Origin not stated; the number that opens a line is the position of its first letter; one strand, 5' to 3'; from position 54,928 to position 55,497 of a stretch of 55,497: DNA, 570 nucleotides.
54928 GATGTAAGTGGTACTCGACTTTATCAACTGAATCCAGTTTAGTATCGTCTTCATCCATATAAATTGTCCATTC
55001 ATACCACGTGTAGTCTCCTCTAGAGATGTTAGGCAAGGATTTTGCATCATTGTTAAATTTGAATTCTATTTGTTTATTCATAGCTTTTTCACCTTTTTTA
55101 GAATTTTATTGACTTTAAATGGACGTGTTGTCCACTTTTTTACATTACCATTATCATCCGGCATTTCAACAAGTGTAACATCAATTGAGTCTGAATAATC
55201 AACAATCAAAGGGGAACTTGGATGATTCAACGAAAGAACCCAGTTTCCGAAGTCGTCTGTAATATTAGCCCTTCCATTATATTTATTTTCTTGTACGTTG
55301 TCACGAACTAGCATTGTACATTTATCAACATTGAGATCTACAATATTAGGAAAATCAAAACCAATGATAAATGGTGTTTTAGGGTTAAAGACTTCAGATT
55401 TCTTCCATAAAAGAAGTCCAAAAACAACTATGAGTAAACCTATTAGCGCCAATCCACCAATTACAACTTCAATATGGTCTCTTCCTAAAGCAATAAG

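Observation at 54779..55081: Stand-alone YEATS-like domain with the acyl-lysine reader residues apparently intact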

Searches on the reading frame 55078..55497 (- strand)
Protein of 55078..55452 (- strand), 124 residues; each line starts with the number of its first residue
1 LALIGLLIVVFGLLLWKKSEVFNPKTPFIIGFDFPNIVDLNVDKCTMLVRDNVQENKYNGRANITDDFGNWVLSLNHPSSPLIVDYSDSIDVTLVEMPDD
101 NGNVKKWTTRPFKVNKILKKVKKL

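Call 3: search_protein_families(library=pfam, proteins=[window:55078-55452:-], max_evalue=1)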
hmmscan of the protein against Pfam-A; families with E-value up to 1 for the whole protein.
window:55078-55452:- (124 aa): 0 families

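Call 4: search_protein_families(library=ncbifam, proteins=[window:55078-55452:-], max_evalue=1)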
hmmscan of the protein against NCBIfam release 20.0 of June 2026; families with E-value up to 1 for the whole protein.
window:55078-55452:- (124 aa): 0 families

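Call 53: find_homologous_proteins(query=A4, max_evalue=0.001)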
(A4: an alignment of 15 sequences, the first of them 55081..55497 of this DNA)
Query A4 (15 sequences) (139 aa, profile of the alignment): 36 proteins with E <= 0.001 among 8000 candidates.
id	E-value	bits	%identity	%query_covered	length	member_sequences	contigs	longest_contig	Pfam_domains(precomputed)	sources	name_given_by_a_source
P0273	1.3e-43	167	22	91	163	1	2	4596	-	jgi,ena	-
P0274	3.7e-42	162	29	50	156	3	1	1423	-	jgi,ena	-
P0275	1.6e-41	160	27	54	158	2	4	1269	-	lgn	-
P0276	1.1e-40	157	26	81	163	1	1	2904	-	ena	-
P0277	2.0e-38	150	27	54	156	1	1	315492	-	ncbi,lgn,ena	-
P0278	8.2e-38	148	27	56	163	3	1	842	-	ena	-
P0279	1.1e-37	147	23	79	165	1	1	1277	-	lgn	-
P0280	2.0e-37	147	26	81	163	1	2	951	-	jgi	jgi:hypothetical protein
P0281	4.6e-37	145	22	72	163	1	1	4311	-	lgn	-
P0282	1.6e-36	144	27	54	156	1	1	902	-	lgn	-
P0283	4.3e-36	142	24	59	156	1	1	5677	-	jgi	jgi:hypothetical protein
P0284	8.1e-36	141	27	54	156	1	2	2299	-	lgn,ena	-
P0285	8.9e-36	141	30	76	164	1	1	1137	-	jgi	jgi:hypothetical protein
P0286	1.9e-35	140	32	55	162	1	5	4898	-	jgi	jgi:hypothetical protein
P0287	2.3e-35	140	26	77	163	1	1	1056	-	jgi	jgi:hypothetical protein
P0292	8.1e-34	135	88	100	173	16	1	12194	-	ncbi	-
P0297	1.6e-32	131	29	79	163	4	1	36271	-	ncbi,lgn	-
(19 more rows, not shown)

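Call 56: find_encoding_contigs(protein=P0277, flank=8000, max_places=3)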
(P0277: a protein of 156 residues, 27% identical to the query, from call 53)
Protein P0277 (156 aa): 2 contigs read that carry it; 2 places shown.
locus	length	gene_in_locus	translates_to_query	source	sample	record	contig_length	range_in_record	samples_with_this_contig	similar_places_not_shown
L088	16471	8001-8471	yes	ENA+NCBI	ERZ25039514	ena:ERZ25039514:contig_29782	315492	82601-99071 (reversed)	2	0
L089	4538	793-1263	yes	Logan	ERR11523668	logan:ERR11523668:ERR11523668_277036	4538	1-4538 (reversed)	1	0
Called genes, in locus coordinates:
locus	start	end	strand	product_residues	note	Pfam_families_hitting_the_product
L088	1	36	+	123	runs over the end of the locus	-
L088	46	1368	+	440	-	PF13229:Beta_helix, PF05048:NosD, PF13229:Beta_helix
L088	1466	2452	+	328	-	PF13746:Fer4_18 (faint), PF13183:Fer4_8 (faint), PF13187:Fer4_9 (faint), PF13534:Fer4_17 (faint), PF00037:Fer4 (weak), PF12800:Fer4_4 (faint), PF12837:Fer4_6 (faint), PF12838:Fer4_7, +4 more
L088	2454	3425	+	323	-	PF12801:Fer4_5, PF12838:Fer4_7 (faint), PF12801:Fer4_5 (weak)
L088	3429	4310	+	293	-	PF00005:ABC_tran, PF02463:SMC_N (weak), PF13304:AAA_21 (weak)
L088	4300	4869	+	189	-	-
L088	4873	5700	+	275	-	PF01061:ABC2_membrane, PF12679:ABC2_membrane_2, PF12698:ABC2_membrane_3 (weak)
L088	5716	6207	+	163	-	-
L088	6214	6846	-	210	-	PF00034:Cytochrom_C, PF13442:Cytochrome_CBB3 (weak)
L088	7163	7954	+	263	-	-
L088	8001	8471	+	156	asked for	-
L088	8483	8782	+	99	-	PF03366:YEATS, PF20305:pYEATS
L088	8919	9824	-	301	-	PF00990:GGDEF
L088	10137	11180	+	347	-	PF13899:Thioredoxin_7, PF13098:Thioredoxin_2, PF13905:Thioredoxin_8 (faint), PF13098:Thioredoxin_2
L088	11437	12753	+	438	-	PF00275:EPSP_synthase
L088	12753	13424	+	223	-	PF02224:Cytidylate_kin, PF13189:Cytidylate_kin2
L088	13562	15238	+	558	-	PF00575:S1 (weak), PF17092:PCB_OB (faint), PF21710:Spt6_S1 (faint), PF00575:S1, PF03074:GCS (faint), PF00575:S1, PF23459:S1_RRP5 (weak)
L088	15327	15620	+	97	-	PF00216:Bac_DNA_binding, PF18291:HU-HIG (weak)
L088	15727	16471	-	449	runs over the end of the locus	PF11808:PhoR, PF00512:HisKA, PF02518:HATPase_c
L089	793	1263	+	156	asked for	-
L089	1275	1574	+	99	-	PF03366:YEATS, PF20305:pYEATS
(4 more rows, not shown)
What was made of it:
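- On Eukaryotic YEATS acyl-lysine readers (PF03366): The same module occurs in bacteria (call 56).
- A bacterial contig with HU, S1, GGDEF and PhoR (L088, call 56).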

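Call 57: find_encoding_contigs(protein=P0292, flank=8000, max_places=3)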
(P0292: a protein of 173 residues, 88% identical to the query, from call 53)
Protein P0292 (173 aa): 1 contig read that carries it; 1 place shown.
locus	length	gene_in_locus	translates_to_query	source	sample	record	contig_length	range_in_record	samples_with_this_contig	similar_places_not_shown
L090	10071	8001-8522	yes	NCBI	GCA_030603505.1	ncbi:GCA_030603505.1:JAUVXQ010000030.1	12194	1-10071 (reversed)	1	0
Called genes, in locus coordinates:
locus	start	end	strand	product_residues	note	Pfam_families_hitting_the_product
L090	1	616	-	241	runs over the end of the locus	PF02734:Dak2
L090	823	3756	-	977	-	PF00133:tRNA-synt_1, PF01406:tRNA-synt_1e (faint), PF09334:tRNA-synt_1g, PF13603:tRNA-synt_1_2, PF08264:Anticodon_1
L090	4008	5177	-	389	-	-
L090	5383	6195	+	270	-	PF25199:nSTAND_NTPase5 (faint), PF01656:CbiA, PF02374:ArsA_ATPase (faint), PF09140:MipZ, PF10609:ParA, PF13614:AAA_31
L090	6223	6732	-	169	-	PF01035:DNA_binding_1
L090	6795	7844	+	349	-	PF01163:RIO1 (faint), PF01636:APH, PF19974:TCAD9 (weak)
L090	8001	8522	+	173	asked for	-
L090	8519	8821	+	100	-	PF03366:YEATS, PF20305:pYEATS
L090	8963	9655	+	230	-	-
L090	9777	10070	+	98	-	?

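Call 58: find_encoding_contigs(protein=P0297, flank=8000, max_places=2)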
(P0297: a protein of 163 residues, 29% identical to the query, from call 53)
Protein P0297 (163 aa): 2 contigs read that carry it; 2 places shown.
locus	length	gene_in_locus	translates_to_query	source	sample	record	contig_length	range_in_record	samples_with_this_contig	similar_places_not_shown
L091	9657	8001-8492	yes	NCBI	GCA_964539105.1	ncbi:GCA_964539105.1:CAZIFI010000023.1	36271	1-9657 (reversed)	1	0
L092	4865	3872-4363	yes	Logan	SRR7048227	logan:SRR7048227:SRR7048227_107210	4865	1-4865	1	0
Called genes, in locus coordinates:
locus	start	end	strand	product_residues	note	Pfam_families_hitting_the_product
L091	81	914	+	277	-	PF02517:Rce1-like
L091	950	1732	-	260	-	PF05114:MbnB_TglH_ChrH, PF01261:AP_endonuc_2 (weak)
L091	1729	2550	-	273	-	PF13489:Methyltransf_23, PF01209:Ubie_methyltran (weak), PF08241:Methyltransf_11, PF08242:Methyltransf_12, PF13649:Methyltransf_25, PF13847:Methyltransf_31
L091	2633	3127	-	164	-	PF04306:DUF456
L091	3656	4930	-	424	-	PF02403:Seryl_tRNA_N, PF00587:tRNA-synt_2b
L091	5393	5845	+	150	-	PF00190:Cupin_1, PF07883:Cupin_2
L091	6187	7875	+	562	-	PF01266:DAO, PF16901:DAO_C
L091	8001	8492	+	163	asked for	-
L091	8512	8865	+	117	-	PF03366:YEATS, PF20305:pYEATS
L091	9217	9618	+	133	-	-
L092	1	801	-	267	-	?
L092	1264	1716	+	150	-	PF00190:Cupin_1, PF07883:Cupin_2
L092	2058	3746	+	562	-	PF01266:DAO, PF16901:DAO_C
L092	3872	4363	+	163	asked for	-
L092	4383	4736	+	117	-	PF03366:YEATS, PF20305:pYEATS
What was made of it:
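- The reciprocal test, starting from three partner homologues, found pYEATS immediately downstream every time (calls 56-58).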

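Call 59: predict_structure(alignment_id=A5)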
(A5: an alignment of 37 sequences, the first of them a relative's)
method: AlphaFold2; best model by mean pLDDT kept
length: 173 residues; sequences in the alignment: 37
mean_pLDDT: 78.2   pTM: 0.57
mean pLDDT of the five models: 78.2, 73.4, 73.4, 72.0, 69.2
residues with pLDDT >= 90: 40; 70-90: 87; 50-70: 41; < 50: 5
segments of 3 or more residues with pLDDT < 50: 1-3
pLDDT, mean of each block of 10 residues (from residue 1): 52 66 79 72 77 85 74 67 85 94 91 85 73 86 94 91 67 50
secondary structure, 60 per line:
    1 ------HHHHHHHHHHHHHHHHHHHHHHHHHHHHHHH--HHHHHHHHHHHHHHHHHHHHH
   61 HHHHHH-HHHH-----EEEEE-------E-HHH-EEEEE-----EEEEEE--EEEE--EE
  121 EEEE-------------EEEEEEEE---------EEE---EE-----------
elements in order: H7-37 H40-66 H68-71 E77-81 E95-99 E105-110 E113-116 E119-124 E138-145 E155-157
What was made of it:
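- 55078..55497 (-): The 3' part (139 codons plus stop) of the upstream partner gene. The full protein is 173 aa: two transmembrane helices followed by a beta-sandwich domain of about 100 aa. The first 34 codons lie beyond the window end. AF2 on the 88%-identical P0292 gives pLDDT 78, with helices 7-37 and 40-66 followed by beta strands (call 59).
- Partner anatomy and topology: AF2 gives two long helices plus a beta-sandwich (call 59).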

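Call 62: fold_search(model_id=the predicted structure, library=pdb)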
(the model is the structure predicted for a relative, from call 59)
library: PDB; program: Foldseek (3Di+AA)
matches with E <= 10: 558; with E <= 0.001: 0
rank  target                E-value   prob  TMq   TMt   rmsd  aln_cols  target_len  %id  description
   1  2wll_B                3.7e-02  0.77  0.30  0.21  18.3       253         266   11  POTASSIUM CHANNEL FROM BURKHOLDERIA PSEUDOMALLEI (released 2010-06-09)
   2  2wll_A                4.8e-02  0.69  0.29  0.21  18.4       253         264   11  POTASSIUM CHANNEL FROM BURKHOLDERIA PSEUDOMALLEI (released 2010-06-09)
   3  2wli_B                5.7e-02  0.82  0.31  0.22  17.9       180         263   10  POTASSIUM CHANNEL FROM MAGNETOSPIRILLUM MAGNETOTACTICUM (released 2010-06-09)
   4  7mit_C                8.0e-02  0.66  0.29  0.17  18.9       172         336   10  Vascular KATP channel: Kir6.1 SUR2B propeller-like conformation 1 (released 2021-10-13)
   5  9nms_A                9.0e-02  0.75  0.31  0.19  17.8       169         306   13  R162Q mutant of inwardly rectifying potassium channel Kir7.1 (released 2026-01-28)
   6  7w4o_A                1.0e-01  0.77  0.32  0.19  18.4       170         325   12  The structure of KATP H175K mutant in pre-open state (released 2022-06-01)
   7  7mjp_A                1.1e-01  0.54  0.28  0.16  19.0       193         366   11  Vascular KATP channel: Kir6.1 SUR2B propeller-like conformation 2 (released 2021-10-13)
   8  2ya2_A                1.1e-01  0.90  0.28  0.08   4.2        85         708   12  Catalytic Module of the Multi-modular glycogen-degrading pneumococcal virulence factor SpuA in complex with an inhibit (released 2011-04-20)
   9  2j71                  1.1e-01  0.77  0.28  0.41   6.2        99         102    9  alpha-glucan recognition by a family 41 carbohydrate-binding module from Thermotoga maritima pullulanase PulA (released 2006-10-17)
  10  7u1e_A                1.2e-01  0.72  0.31  0.19  18.9       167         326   12  CryoEM structure of the pancreatic ATP-sensitive potassium channel bound to ATP with Kir6.2-CTD in the down conformati (released 2022-08-31)
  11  7u1s_A                1.2e-01  0.72  0.31  0.17  18.7       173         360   13  Cryo-EM structure of the pancreatic ATP-sensitive potassium channel bound to ATP and repaglinide with SUR1-out conform (released 2022-08-31)
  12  5icu                  1.3e-01  0.66  0.25  0.36   9.3        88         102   14  The crystal structure of CopC from Methylosinus trichosporium OB3b (released 2016-04-06)
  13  7tys_D                1.3e-01  0.89  0.32  0.19   6.1       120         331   13  Cryo-EM structure of the pancreatic ATP-sensitive potassium channel bound to ATP and repaglinide with Kir6.2-CTD in th (released 2022-08-31)
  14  9pr5_A                1.3e-01  0.54  0.29  0.19  18.5       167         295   14  Cryo-EM structure of the human inward-rectifier potassium 7.1 channel (Kir7.1) extended state (released 2026-02-25)
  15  7uaa_D                1.4e-01  0.87  0.32  0.19   6.1       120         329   13  CryoEM structure of the pancreatic ATP-sensitive potassium channel in the ATP-bound state with Kir6.2-CTD in the up co (released 2022-08-31)
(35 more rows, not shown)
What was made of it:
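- Closest known: Kir/KirBac potassium channels. Same: Kir and KirBac are the top, but non-significant, Foldseek hits (call 62).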

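Call 93: fold_search(model_id=the predicted structure, library=viral)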
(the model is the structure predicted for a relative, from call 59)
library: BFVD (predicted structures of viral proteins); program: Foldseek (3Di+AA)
matches with E <= 10: 466; with E <= 0.001: 0
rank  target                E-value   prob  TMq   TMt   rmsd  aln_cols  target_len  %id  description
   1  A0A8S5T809            6.3e-03  1.00  0.33  0.22   4.8       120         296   12  Tail sheath protein [Siphoviridae sp. ctmwf23]
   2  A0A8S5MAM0            9.3e-03  0.99  0.30  0.26   7.6        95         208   16  Uncharacterized protein (Fragment) [Siphoviridae sp. ctKvA22]
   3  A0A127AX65            1.6e-02  1.00  0.36  0.49   4.3        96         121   14  Uncharacterized protein [Bacillus phage SP-15]
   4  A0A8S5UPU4            1.9e-02  0.89  0.23  0.16  11.6        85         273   15  Nucleoid-associated protein [Siphoviridae sp. ct5FX1]
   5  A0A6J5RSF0            3.6e-02  0.94  0.31  0.46   5.7       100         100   15  BppU N-terminal domain-containing protein (Fragment) [uncultured Caudovirales phage]
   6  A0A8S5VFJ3            3.6e-02  0.85  0.24  0.22   9.6        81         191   10  Uncharacterized protein [Myoviridae sp. ctai52]
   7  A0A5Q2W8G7            4.8e-02  0.66  0.25  0.07  13.4       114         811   15  (no name in the UniProt tables at hand)
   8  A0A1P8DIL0            5.0e-02  0.82  0.26  0.18   5.4        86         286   17  (no name in the UniProt tables at hand)
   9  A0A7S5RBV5            6.0e-02  0.95  0.31  0.16   5.3        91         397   15  (no name in the UniProt tables at hand)
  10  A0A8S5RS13            6.3e-02  0.97  0.33  0.45   4.2        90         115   12  Uncharacterized protein [Siphoviridae sp. ctKy93]
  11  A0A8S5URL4            6.7e-02  0.90  0.27  0.18   6.5        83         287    7  Uncharacterized protein [Siphoviridae sp. ctg6c78]
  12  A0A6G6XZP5            6.7e-02  0.80  0.22  0.26   5.9        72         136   14  (no name in the UniProt tables at hand)
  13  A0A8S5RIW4            6.7e-02  0.72  0.26  0.20   7.2       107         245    8  Uncharacterized protein [virus sp. ctDJ83]
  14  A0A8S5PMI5            7.1e-02  0.91  0.32  0.24   6.2       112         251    9  Uncharacterized protein [Siphoviridae sp. ctnsL8]
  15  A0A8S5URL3            7.1e-02  0.89  0.32  0.06  10.2       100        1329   10  Uncharacterized protein (Fragment) [Siphoviridae sp. ctg6c78]
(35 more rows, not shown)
